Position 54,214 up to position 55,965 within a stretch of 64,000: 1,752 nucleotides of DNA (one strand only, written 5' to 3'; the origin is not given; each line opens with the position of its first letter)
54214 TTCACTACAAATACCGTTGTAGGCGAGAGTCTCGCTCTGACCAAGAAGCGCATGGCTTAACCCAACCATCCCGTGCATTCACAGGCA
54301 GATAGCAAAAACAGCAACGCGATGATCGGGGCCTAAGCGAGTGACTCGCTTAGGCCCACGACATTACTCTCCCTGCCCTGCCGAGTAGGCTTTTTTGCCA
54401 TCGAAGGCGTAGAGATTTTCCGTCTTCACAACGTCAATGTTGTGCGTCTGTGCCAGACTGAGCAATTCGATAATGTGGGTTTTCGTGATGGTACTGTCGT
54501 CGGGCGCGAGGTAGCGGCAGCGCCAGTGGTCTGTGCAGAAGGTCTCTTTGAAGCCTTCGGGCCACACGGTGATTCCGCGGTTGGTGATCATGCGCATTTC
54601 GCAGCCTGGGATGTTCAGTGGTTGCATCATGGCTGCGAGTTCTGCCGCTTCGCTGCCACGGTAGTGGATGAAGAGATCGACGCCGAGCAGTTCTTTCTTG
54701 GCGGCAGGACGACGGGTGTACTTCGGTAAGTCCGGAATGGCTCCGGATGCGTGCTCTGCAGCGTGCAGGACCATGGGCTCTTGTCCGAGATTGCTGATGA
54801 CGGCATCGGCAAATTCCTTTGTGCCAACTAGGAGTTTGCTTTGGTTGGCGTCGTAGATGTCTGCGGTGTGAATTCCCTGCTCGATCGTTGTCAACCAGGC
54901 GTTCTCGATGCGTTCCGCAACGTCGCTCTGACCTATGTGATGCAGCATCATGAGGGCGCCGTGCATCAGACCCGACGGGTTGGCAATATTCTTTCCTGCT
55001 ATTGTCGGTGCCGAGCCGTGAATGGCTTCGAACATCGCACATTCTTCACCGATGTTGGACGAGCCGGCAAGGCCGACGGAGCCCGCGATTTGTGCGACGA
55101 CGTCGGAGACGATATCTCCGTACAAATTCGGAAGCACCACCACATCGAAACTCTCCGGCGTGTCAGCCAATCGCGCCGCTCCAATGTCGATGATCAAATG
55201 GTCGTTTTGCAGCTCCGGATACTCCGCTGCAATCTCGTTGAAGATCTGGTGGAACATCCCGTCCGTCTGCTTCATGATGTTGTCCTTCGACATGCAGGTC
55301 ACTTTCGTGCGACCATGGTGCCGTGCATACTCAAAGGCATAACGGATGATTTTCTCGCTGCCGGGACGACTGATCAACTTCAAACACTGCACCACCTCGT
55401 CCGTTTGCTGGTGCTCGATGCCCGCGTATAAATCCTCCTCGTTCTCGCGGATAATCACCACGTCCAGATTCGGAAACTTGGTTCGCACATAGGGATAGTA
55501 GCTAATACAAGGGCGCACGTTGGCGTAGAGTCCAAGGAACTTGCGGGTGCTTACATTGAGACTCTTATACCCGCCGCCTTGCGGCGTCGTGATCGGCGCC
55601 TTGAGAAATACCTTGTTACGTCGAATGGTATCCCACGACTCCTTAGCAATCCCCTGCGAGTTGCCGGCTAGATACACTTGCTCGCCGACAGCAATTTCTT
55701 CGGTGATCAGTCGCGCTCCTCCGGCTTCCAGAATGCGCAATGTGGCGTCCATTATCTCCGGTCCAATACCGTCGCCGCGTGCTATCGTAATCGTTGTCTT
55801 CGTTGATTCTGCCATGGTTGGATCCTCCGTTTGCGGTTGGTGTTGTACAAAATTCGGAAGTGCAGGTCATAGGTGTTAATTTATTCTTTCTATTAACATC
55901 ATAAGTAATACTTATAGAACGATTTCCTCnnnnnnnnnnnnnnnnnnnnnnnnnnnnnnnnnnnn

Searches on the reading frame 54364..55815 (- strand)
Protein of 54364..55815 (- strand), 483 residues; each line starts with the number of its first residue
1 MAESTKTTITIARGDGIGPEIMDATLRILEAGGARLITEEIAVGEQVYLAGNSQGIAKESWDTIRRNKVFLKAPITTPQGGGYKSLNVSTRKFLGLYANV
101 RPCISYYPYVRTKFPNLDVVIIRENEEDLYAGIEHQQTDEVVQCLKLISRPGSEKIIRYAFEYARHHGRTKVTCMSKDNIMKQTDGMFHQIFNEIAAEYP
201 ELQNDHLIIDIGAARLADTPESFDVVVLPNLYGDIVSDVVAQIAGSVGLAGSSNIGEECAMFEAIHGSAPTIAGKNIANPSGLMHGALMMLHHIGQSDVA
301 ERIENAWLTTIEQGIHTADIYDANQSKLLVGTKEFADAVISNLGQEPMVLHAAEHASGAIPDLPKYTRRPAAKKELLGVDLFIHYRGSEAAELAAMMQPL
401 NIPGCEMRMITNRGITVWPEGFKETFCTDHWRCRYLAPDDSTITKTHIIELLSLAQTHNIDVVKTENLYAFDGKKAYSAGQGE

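Call 50: search_protein_families(library=pfam, proteins=[window:54364-55815:-], max_evalue=0.00001)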
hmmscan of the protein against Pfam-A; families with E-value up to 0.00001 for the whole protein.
window:54364-55815:- (483 aa): 2 families
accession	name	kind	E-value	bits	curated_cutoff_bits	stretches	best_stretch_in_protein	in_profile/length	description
PF00180.25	Iso_dh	-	1.9e-92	310.6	27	1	8-339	1-348/348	Isocitrate/isopropylmalate dehydrogenase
PF18324.6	Isocitrate_DH_C_bact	-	8.4e-42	142.1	25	1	374-483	1-110/110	Bacterial isocitrate dehydrogenase, C-terminal domain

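Call 61: find_homologous_proteins(query=window:54364-55815:-, max_evalue=1e-100)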
Query window:54364-55815:- (483 aa): 8000 proteins with E <= 1e-100 among 8000 candidates; the best 120 are listed.
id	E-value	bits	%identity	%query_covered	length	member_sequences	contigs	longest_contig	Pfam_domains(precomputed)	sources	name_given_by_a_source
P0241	0.0e+0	1100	100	100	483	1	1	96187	PF18324.7,PF00180.26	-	-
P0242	7.9e-270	913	83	99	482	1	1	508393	PF18324.7,PF00180.26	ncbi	-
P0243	8.2e-257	871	80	99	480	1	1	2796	PF18324.7,PF00180.26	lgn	-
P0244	1.4e-244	830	74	98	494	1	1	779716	PF18324.7,PF00180.26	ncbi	-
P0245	4.5e-244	829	74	99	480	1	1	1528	PF18324.7,PF00180.26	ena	-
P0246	3.3e-240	816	73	98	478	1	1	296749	PF18324.7,PF00180.26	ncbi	-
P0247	2.0e-239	813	73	98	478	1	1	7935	PF18324.7,PF00180.26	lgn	-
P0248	7.0e-239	811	74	98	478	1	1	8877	PF18324.7,PF00180.26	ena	-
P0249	4.8e-238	809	73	98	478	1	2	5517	PF18324.7,PF00180.26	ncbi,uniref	ncbi:NADP-dependent isocitrate dehydrogenase [Ignavibacterium sp.]|uniref:NADP-dependent isocitrate 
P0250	5.1e-238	809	72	98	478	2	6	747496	PF18324.7,PF00180.26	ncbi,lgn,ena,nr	ncbi:MAG TPA: NADP-dependent isocitrate dehydrogenase [Lacibacter sp.]|nr:NADP-dependent isocitrate 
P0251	6.6e-238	808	73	98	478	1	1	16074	PF18324.7,PF00180.26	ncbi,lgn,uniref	ncbi:NADP-dependent isocitrate dehydrogenase [Ignavibacterium sp.]|uniref:NADP-dependent isocitrate 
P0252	1.7e-237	807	74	98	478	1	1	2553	PF18324.7,PF00180.26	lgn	-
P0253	3.0e-237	806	72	99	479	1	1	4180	PF18324.7,PF00180.26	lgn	-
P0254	4.7e-237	805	73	99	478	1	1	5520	PF18324.7,PF00180.26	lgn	-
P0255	4.7e-237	805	73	99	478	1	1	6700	PF18324.7,PF00180.26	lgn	-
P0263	3.9e-236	802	72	99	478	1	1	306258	PF18324.7,PF00180.26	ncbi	-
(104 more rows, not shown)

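Call 62: find_encoding_contigs(protein=P0242, flank=10000, max_places=2)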
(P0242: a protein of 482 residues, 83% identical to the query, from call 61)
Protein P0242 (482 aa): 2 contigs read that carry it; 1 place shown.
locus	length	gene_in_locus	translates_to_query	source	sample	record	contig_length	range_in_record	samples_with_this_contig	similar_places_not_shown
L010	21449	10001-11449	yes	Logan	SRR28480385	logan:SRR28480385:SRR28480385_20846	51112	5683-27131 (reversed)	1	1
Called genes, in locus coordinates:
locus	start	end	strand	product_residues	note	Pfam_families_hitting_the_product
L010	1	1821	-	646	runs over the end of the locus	PF00515:TPR_1 (weak), PF13414:TPR_11 (weak), PF13424:TPR_12 (weak), PF00515:TPR_1, PF07719:TPR_2 (weak), PF13424:TPR_12 (weak), PF13371:TPR_9 (weak), PF13432:TPR_16 (weak), +6 more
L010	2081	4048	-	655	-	PF13424:TPR_12 (faint), PF12895:ANAPC3 (faint), PF13371:TPR_9 (weak), PF13414:TPR_11 (weak), PF00515:TPR_1, PF07719:TPR_2 (weak), PF13181:TPR_8 (weak), PF13414:TPR_11 (weak), +5 more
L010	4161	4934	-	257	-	-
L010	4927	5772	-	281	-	PF12679:ABC2_membrane_2, PF12730:ABC2_membrane_4, PF10920:DUF2705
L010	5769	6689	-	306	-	PF13476:AAA_23 (weak), PF00005:ABC_tran, PF13304:AAA_21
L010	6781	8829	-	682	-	PF02897:Peptidase_S9_N, PF00326:Peptidase_S9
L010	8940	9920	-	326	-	PF00126:HTH_1, PF03466:LysR_substrate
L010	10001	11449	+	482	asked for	PF00180:Iso_dh, PF18324:Isocitrate_DH_C_bact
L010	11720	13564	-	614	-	PF00149:Metallophos, PF02872:5_nucleotid_C, PF18962:Por_Secre_tail (weak)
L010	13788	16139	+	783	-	PF00512:HisKA, PF02518:HATPase_c, PF13581:HATPase_c_2 (weak)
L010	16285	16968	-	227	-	PF00072:Response_reg, PF00486:Trans_reg_C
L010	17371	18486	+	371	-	-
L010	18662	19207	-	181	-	-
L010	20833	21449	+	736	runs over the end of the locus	-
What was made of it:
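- L010 (ICDH 83%) has yet other genes after ICDH (call 62).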

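Call 63: find_encoding_contigs(protein=P0244, flank=10000, max_places=2)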
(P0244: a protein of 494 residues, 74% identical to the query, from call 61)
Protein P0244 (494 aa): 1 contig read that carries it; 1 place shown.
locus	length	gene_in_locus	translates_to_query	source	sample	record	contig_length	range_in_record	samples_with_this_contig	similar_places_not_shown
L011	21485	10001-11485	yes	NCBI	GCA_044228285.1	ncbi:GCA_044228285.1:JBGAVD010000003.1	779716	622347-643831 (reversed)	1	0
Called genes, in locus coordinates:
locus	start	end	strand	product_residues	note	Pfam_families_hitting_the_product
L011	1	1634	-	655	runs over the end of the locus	PF13431:TPR_17 (faint), PF13424:TPR_12 (weak), PF00515:TPR_1, PF13414:TPR_11 (weak), PF00515:TPR_1 (weak), PF13371:TPR_9 (weak), PF13432:TPR_16 (weak), PF00515:TPR_1 (weak), +6 more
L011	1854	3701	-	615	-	PF13431:TPR_17 (faint), PF07719:TPR_2 (faint), PF12895:ANAPC3 (faint), PF13174:TPR_6 (faint), PF13414:TPR_11 (faint), PF00515:TPR_1 (weak), PF13371:TPR_9 (weak), PF00515:TPR_1 (weak), +6 more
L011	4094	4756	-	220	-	-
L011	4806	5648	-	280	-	PF12730:ABC2_membrane_4, PF12679:ABC2_membrane_2, PF10920:DUF2705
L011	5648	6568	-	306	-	PF00005:ABC_tran, PF13304:AAA_21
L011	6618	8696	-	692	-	PF02897:Peptidase_S9_N, PF00326:Peptidase_S9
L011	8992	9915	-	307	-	PF00126:HTH_1, PF03466:LysR_substrate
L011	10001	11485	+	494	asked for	PF00180:Iso_dh, PF18324:Isocitrate_DH_C_bact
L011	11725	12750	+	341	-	PF01522:Polysacc_deac_1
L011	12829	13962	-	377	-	-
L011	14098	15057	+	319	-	-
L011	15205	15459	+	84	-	-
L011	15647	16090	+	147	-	PF08818:DUF1801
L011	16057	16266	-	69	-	-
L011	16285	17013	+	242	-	PF01553:Acyltransferase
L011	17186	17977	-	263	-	PF02353:CMAS (weak), PF03291:mRNA_G-N7_MeTrfase (faint), PF07021:MetW (weak), PF13489:Methyltransf_23, PF13847:Methyltransf_31, PF08241:Methyltransf_11, PF08242:Methyltransf_12, PF13649:Methyltransf_25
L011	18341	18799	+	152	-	PF01584:CheW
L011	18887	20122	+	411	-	PF13646:HEAT_2, PF03130:HEAT_PBS (faint), PF13513:HEAT_EZ (faint), PF02985:HEAT (faint), PF13646:HEAT_2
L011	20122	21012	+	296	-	PF03705:CheR_N, PF01739:CheR, PF08242:Methyltransf_12 (faint), PF13649:Methyltransf_25 (faint)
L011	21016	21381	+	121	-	PF00072:Response_reg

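Call 71: find_encoding_contigs(protein=P0246, flank=10000, max_places=2)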
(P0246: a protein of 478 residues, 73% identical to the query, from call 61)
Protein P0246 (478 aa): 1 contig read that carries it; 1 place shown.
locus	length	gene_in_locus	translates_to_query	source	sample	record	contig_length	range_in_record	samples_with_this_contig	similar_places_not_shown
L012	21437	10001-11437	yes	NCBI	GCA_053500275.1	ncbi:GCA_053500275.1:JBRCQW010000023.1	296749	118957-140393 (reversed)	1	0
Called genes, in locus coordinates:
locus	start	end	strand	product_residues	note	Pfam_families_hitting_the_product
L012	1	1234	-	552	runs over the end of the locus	PF01257:2Fe-2S_thioredx, PF01512:Complex1_51K, PF10589:NADH_4Fe-4S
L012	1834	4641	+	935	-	PF02861:Clp_N, PF00004:AAA, PF23569:NBD_SMAX1, PF17871:AAA_lid_9, PF00004:AAA, PF07724:AAA_2, PF07728:AAA_5, PF10431:ClpB_D2-small, +7 more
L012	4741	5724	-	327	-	PF00365:PFK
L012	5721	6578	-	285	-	-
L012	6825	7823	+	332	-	PF13676:TIR_2 (weak)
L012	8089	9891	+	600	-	PF01541:GIY-YIG, PF27096:UvrC_M, PF22920:UvrC_RNaseH, PF08459:UvrC_RNaseH_dom, PF12826:HHH_2, PF14520:HHH_5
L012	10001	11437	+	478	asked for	PF00180:Iso_dh, PF18324:Isocitrate_DH_C_bact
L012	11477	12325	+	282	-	PF20376:DUF6671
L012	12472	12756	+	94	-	-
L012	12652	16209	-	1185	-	PF02811:PHP, PF07733:DNA_pol3_alpha, PF17657:DNA_pol3_finger, PF14579:HHH_6, PF01336:tRNA_anti-codon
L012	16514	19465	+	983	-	PF01565:FAD_binding_4, PF02913:FAD-oxidase_C, PF13183:Fer4_8 (weak), PF13534:Fer4_17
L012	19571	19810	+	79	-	PF00550:PP-binding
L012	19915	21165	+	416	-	PF00109:ketoacyl-synt, PF00108:Thiolase_N (faint), PF02801:Ketoacyl-synt_C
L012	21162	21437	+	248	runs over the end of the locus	PF14622:Ribonucleas_3_3, PF22935:RM44_endonuclase, PF00636:Ribonuclease_3, PF00035:dsrm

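Call 72: find_encoding_contigs(protein=P0263, flank=10000, max_places=2)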
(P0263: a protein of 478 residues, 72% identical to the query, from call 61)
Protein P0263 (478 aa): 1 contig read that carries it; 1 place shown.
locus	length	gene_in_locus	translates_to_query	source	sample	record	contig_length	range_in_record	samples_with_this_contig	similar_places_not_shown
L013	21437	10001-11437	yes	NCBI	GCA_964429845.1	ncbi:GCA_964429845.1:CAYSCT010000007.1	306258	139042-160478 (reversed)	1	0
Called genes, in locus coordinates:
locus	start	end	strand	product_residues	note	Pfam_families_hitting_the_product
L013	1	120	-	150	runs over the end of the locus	PF00436:SSB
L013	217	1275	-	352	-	PF00730:HhH-GPD, PF14815:NUDIX_4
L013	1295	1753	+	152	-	PF18291:HU-HIG (weak), PF00216:Bac_DNA_binding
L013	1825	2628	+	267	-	PF24575:TPR_Slam (faint), PF00515:TPR_1 (faint), PF07719:TPR_2 (faint), PF13174:TPR_6 (faint), PF13176:TPR_7 (faint), PF13181:TPR_8 (faint), PF13432:TPR_16, PF14559:TPR_19, +6 more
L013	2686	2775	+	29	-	-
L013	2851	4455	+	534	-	PF10150:RNase_E_G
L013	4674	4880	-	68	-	PF15919:HicB_lk_antitox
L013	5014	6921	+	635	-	PF02518:HATPase_c, PF13589:HATPase_c_3, PF00183:HSP90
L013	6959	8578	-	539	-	PF13620:CarboxypepD_reg, PF13715:CarbopepD_reg_2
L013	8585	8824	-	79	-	-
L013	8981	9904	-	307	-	PF00126:HTH_1, PF03466:LysR_substrate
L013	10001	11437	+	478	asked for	PF00180:Iso_dh, PF18324:Isocitrate_DH_C_bact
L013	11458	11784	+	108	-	-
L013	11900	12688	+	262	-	PF01925:TauE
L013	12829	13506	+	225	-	PF00440:TetR_N (weak)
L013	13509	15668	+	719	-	PF00664:ABC_membrane (weak), PF00005:ABC_tran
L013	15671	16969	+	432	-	PF25919:BSH_CusB (faint), PF25973:BSH_CzcB (faint)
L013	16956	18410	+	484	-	PF02321:OEP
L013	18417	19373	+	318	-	PF05982:Sbt_1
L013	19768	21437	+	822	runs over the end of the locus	PF13116:YhdP (faint)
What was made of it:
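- Tried and rejected: More distant ICDH relatives (L012, L013): no useful synteny (calls 71, 72).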
